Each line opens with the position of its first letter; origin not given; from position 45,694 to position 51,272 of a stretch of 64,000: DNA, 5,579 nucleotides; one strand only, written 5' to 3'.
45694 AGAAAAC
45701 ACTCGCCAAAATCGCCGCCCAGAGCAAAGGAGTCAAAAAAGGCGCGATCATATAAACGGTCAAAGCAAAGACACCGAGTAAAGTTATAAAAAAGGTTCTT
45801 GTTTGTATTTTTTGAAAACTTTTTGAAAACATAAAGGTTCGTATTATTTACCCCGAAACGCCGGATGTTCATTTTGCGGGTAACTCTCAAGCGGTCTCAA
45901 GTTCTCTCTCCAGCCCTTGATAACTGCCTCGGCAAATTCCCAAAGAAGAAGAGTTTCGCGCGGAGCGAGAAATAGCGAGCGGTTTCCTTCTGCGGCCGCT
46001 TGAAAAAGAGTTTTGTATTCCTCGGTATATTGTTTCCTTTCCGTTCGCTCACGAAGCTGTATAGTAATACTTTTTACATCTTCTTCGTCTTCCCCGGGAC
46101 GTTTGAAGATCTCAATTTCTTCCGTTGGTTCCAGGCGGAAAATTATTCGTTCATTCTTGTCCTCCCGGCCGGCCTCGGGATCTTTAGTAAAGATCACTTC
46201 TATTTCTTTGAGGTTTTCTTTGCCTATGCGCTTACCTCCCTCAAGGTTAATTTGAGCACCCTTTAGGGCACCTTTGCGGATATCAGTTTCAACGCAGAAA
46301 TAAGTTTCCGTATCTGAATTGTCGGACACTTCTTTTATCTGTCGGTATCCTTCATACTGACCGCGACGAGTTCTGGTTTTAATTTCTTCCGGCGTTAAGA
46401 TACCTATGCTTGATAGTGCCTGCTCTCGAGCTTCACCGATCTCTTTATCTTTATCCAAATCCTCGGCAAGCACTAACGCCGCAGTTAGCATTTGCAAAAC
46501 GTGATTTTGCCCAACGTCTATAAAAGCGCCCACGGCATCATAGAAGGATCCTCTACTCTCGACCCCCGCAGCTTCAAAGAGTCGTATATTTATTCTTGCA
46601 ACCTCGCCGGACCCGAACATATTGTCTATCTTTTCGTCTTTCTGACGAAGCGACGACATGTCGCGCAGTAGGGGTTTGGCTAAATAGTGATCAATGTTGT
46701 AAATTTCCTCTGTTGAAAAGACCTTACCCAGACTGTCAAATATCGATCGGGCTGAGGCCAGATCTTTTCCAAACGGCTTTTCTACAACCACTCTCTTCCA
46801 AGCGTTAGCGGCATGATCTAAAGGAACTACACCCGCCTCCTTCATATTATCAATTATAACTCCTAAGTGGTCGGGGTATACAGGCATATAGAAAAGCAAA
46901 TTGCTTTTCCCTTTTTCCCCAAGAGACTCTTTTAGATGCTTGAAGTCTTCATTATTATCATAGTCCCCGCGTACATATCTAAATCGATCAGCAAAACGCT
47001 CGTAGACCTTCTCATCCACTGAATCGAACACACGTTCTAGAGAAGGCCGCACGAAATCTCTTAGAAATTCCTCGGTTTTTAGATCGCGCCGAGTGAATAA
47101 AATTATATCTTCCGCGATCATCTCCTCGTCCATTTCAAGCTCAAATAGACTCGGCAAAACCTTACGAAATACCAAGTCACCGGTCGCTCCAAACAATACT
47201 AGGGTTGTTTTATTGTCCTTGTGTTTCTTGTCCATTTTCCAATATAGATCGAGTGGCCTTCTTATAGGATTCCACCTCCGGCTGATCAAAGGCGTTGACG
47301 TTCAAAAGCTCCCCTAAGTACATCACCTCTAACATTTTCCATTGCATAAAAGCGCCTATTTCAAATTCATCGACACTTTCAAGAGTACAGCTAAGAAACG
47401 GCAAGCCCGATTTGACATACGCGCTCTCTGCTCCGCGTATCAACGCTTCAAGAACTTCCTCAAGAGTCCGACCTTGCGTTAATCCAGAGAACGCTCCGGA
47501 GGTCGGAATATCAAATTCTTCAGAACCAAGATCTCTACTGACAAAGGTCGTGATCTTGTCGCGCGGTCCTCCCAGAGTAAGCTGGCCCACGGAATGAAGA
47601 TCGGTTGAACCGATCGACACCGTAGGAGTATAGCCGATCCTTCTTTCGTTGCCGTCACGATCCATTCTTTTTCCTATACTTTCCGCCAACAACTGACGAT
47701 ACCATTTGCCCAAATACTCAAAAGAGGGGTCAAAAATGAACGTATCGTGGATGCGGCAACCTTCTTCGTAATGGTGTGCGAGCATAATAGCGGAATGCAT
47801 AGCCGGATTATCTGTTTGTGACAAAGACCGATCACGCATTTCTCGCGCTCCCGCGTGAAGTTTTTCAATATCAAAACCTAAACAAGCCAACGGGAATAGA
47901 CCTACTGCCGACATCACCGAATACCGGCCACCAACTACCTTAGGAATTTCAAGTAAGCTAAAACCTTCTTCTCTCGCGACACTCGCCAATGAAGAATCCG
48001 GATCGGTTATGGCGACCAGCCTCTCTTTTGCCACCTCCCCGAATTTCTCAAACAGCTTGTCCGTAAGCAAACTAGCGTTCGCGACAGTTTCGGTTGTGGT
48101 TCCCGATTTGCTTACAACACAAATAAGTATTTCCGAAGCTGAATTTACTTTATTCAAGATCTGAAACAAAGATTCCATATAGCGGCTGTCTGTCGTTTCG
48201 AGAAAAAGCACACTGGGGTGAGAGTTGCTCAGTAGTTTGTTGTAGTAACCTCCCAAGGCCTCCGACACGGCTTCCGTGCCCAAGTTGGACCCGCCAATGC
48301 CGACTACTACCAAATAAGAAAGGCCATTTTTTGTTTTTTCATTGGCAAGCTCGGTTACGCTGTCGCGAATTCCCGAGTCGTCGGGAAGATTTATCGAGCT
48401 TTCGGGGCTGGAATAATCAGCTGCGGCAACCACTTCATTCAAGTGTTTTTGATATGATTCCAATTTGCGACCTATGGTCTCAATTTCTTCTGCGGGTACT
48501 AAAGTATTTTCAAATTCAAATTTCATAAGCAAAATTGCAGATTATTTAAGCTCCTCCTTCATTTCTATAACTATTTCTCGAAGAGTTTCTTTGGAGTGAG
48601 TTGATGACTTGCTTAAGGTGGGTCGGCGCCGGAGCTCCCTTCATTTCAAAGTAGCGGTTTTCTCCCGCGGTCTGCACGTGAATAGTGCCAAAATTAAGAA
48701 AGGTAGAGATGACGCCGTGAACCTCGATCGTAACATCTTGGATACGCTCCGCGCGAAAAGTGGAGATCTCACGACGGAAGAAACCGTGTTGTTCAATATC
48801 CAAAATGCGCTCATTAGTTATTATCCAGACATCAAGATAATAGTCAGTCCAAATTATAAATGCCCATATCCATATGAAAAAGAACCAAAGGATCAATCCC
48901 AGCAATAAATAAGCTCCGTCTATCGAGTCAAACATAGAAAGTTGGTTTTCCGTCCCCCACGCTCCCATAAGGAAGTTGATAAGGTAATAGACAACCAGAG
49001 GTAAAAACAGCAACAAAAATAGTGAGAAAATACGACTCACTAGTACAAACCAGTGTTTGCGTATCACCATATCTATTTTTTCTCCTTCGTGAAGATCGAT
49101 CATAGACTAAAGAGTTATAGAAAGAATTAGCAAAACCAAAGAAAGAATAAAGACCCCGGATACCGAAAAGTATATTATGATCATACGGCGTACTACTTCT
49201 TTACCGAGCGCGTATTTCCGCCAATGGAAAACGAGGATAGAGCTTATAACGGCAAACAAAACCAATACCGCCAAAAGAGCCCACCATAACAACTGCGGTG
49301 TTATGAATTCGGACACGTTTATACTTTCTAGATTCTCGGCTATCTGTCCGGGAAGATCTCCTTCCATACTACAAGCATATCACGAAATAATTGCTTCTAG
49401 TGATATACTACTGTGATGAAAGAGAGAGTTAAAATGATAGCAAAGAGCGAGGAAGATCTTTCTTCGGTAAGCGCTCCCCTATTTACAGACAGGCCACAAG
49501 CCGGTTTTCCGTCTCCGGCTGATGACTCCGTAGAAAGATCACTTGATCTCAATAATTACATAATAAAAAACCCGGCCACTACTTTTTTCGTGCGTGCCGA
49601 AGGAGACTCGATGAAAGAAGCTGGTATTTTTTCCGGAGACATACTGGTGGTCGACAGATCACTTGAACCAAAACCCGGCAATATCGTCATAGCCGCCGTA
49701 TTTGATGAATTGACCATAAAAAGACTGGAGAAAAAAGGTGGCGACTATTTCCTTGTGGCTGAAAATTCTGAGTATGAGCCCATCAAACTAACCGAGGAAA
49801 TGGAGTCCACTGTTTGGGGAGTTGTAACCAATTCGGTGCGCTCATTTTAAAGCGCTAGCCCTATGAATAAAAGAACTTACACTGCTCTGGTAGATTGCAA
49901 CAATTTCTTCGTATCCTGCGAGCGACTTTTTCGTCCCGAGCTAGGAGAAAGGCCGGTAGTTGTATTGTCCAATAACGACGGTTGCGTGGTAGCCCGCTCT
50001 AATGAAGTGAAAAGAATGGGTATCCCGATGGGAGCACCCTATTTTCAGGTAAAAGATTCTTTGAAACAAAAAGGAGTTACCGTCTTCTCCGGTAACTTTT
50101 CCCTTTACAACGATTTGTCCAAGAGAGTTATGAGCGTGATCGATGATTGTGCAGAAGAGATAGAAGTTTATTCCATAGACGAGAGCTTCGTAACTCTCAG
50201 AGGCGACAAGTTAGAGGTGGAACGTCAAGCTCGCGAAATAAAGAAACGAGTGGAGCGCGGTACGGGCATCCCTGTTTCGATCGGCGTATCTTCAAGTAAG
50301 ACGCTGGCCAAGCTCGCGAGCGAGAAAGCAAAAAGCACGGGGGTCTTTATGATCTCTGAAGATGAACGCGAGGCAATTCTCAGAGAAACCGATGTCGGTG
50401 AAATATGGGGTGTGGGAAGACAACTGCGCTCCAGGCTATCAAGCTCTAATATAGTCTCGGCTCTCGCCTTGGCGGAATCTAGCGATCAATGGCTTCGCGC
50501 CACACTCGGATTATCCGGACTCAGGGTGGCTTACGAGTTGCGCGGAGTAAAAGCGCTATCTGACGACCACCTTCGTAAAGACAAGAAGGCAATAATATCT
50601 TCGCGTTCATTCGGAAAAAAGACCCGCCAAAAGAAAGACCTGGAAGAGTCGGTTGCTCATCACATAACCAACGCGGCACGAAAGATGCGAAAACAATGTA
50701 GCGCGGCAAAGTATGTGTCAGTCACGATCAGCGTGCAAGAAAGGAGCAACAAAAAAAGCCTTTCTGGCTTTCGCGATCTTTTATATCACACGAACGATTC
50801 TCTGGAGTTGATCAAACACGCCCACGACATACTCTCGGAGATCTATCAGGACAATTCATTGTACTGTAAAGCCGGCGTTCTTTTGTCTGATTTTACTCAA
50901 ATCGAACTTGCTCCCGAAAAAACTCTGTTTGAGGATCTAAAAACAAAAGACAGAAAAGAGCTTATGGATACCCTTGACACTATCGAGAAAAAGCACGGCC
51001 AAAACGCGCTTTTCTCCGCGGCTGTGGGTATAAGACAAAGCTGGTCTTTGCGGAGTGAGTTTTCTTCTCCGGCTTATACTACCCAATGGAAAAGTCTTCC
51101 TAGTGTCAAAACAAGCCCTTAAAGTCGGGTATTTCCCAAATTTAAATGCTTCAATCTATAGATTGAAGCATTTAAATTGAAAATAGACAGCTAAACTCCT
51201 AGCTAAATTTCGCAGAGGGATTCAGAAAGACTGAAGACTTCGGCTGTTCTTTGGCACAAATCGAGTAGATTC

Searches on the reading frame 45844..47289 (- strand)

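Call 17: search_protein_families(library=pfam, proteins=[window:45844-47289:-], max_evalue=0.001)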
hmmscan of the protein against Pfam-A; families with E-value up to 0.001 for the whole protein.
window:45844-47289:- (481 aa): 2 families
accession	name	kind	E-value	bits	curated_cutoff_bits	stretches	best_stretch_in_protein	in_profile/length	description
PF00479.28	G6PD_N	-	4.5e-44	151.7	22.1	1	31-207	1-180/183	Glucose-6-phosphate dehydrogenase, NAD binding domain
PF02781.21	G6PD_C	-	2.8e-39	135.4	27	1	214-473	3-277/296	Glucose-6-phosphate dehydrogenase, C-terminal domain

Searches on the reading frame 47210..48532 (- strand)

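Call 17: search_protein_families(library=pfam, proteins=[window:47210-48532:-], max_evalue=0.001)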
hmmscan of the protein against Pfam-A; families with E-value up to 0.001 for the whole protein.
window:47210-48532:- (440 aa): 1 family
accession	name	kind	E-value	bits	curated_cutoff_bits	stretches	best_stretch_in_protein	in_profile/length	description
PF00342.24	PGI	-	4.7e-30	105.1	22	1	67-435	92-470/486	Phosphoglucose isomerase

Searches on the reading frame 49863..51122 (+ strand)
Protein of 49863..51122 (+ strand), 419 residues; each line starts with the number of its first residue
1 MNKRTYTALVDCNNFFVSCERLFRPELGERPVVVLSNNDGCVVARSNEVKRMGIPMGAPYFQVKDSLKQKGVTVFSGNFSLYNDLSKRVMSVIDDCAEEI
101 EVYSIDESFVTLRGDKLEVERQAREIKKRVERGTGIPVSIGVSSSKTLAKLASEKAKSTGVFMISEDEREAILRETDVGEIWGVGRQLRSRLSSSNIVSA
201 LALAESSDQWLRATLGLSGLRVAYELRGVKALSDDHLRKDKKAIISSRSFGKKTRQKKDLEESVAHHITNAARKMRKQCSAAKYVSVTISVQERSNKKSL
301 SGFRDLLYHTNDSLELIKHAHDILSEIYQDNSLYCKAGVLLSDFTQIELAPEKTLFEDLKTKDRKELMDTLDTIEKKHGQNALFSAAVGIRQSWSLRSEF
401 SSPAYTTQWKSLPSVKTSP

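Call 60: search_protein_families(library=pfam, proteins=[window:49863-51122:+], max_evalue=0.00001)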
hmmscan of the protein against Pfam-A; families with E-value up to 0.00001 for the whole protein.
window:49863-51122:+ (419 aa): 3 families
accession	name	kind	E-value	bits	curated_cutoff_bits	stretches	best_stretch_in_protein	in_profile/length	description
PF00817.25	IMS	-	9.2e-37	126.7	23.2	1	10-154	1-148/148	impB/mucB/samB family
PF13438.11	DUF4113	-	9.4e-17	61.2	24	1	366-415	2-51/51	Domain of unknown function (DUF4113)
PF11799.13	IMS_C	-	2.2e-13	51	20.7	1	241-345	1-100/109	impB/mucB/samB family C-terminal domain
